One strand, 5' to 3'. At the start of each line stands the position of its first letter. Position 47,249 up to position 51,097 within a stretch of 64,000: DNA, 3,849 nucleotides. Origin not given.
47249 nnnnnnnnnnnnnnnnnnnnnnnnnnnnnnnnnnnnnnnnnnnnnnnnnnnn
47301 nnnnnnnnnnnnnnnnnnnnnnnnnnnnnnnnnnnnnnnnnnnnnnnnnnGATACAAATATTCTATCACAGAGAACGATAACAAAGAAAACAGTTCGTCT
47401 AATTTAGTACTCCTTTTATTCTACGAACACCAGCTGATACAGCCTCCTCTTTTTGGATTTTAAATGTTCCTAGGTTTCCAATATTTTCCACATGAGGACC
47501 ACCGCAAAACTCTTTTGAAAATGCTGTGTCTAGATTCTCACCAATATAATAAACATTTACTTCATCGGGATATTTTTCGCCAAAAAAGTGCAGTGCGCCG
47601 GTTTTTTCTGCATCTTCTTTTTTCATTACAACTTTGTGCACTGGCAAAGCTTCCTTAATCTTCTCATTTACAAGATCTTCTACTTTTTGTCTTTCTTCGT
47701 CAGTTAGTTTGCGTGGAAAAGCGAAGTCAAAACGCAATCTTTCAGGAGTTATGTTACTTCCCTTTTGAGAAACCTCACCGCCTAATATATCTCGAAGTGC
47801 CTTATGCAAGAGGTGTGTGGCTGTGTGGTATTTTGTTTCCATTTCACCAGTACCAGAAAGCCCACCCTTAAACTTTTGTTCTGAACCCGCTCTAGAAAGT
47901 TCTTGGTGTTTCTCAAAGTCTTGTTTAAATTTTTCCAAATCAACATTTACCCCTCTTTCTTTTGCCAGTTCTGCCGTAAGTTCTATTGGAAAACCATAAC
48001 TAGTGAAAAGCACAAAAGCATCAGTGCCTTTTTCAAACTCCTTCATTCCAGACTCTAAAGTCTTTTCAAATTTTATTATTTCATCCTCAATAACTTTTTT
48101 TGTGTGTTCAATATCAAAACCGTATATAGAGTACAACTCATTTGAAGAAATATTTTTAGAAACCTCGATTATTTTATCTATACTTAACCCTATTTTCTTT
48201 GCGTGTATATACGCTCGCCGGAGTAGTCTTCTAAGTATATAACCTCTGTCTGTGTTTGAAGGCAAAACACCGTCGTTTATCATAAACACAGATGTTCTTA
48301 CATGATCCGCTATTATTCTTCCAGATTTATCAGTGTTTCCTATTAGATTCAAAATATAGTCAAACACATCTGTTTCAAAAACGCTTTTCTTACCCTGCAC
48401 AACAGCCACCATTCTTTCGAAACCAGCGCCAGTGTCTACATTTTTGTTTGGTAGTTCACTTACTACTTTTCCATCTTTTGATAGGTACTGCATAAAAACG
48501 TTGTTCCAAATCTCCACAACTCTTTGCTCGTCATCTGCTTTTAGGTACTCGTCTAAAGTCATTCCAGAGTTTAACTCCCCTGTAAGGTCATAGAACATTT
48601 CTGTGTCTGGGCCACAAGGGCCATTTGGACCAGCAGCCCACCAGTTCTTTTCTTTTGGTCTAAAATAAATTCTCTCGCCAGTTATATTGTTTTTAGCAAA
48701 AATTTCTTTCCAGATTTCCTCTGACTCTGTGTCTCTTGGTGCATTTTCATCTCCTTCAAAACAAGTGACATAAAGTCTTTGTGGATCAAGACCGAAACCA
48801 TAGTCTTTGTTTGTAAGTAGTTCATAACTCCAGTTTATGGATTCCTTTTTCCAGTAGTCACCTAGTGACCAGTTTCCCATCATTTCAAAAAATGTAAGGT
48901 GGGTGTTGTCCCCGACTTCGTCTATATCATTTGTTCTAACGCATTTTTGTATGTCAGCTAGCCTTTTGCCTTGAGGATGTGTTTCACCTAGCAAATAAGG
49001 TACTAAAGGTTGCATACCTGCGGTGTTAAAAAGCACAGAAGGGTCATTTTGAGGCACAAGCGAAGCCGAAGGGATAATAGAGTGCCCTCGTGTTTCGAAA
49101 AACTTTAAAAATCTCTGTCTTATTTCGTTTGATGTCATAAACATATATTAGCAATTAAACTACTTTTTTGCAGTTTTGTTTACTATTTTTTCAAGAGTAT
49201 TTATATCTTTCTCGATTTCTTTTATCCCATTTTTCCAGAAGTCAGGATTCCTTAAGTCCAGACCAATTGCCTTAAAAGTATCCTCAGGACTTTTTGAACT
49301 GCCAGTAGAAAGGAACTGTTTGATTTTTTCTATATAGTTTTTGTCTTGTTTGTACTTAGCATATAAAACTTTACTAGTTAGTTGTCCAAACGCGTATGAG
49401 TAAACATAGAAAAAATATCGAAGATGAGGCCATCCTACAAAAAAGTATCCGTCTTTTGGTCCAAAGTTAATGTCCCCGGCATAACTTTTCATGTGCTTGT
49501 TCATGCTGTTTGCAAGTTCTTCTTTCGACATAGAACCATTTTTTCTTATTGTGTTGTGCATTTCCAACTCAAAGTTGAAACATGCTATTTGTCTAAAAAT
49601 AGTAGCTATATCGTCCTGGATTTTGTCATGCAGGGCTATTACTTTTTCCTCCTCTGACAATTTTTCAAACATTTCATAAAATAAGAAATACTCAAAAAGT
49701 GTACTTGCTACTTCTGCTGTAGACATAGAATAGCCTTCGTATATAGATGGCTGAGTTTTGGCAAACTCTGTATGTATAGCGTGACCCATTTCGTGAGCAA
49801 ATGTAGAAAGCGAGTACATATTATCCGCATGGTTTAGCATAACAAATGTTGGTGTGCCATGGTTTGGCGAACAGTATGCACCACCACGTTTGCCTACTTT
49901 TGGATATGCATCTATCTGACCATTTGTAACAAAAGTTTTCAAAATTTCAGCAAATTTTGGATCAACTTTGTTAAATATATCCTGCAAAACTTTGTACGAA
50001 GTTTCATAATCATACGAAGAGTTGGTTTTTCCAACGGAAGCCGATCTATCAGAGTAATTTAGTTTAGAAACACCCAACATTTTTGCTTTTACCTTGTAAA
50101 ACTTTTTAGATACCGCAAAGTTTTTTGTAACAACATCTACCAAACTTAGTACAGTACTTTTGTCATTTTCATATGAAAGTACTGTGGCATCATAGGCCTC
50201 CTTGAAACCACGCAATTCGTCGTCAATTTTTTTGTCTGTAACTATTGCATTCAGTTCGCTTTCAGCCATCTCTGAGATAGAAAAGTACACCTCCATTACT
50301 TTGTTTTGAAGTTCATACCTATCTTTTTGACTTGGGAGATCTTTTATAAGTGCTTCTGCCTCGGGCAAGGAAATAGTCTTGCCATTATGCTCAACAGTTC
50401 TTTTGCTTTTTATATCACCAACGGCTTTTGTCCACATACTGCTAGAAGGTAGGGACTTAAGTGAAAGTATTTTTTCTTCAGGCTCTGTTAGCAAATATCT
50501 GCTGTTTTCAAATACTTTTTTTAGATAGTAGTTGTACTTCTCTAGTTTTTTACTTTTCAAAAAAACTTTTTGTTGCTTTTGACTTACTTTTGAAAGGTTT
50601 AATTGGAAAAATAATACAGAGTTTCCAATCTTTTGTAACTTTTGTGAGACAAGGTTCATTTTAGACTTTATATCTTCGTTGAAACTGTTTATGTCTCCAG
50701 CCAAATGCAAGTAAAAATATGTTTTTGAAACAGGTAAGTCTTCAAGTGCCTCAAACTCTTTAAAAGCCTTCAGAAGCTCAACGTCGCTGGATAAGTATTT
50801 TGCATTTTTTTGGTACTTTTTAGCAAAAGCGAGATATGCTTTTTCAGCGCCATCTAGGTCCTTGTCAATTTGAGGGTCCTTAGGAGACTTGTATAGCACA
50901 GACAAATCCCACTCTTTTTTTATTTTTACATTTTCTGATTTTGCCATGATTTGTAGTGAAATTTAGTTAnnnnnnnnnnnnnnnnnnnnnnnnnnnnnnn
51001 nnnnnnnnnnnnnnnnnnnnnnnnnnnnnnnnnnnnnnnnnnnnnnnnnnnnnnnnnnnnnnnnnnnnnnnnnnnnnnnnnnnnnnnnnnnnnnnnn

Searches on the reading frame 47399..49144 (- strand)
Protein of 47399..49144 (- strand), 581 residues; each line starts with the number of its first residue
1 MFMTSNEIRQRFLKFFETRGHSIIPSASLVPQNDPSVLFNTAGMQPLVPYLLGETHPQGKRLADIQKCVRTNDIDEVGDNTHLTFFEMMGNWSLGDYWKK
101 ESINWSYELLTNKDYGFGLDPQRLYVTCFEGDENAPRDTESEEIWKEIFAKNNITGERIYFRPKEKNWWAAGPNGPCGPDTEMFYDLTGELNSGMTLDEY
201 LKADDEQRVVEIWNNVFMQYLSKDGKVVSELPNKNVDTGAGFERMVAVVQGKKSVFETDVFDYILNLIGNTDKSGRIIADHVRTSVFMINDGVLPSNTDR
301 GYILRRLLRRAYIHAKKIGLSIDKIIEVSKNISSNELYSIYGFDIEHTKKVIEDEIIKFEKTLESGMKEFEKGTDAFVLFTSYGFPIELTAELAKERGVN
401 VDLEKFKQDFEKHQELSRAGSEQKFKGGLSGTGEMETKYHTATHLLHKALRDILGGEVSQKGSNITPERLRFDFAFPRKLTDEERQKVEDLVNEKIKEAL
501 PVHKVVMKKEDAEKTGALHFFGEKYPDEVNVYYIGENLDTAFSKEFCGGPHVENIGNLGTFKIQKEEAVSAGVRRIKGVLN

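Call 18: search_protein_families(library=pfam, proteins=[window:47399-49144:-], max_evalue=0.001)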
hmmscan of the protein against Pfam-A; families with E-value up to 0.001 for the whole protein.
window:47399-49144:- (581 aa): 2 families
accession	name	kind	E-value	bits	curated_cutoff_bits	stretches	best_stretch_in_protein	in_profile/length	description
PF01411.24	tRNA-synt_2c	-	6.5e-120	401.7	30.3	1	7-425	1-436/552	tRNA synthetases class II (A)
PF07973.19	tRNA_SAD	-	1.3e-15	57.6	24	1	529-576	1-43/44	Threonyl and Alanyl tRNA synthetase second additional domain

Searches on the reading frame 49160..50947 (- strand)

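Call 18: search_protein_families(library=pfam, proteins=[window:49160-50947:-], max_evalue=0.001)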
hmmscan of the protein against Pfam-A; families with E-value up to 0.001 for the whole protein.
window:49160-50947:- (595 aa): 2 families
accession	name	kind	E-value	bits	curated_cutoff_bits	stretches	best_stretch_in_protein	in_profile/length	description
PF01432.26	Peptidase_M3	-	5.7e-32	112.1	27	1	205-575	6-455/457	Peptidase family M3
PF08439.15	Peptidase_M3_N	-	1.6e-08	35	25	1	120-173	4-58/70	Oligopeptidase F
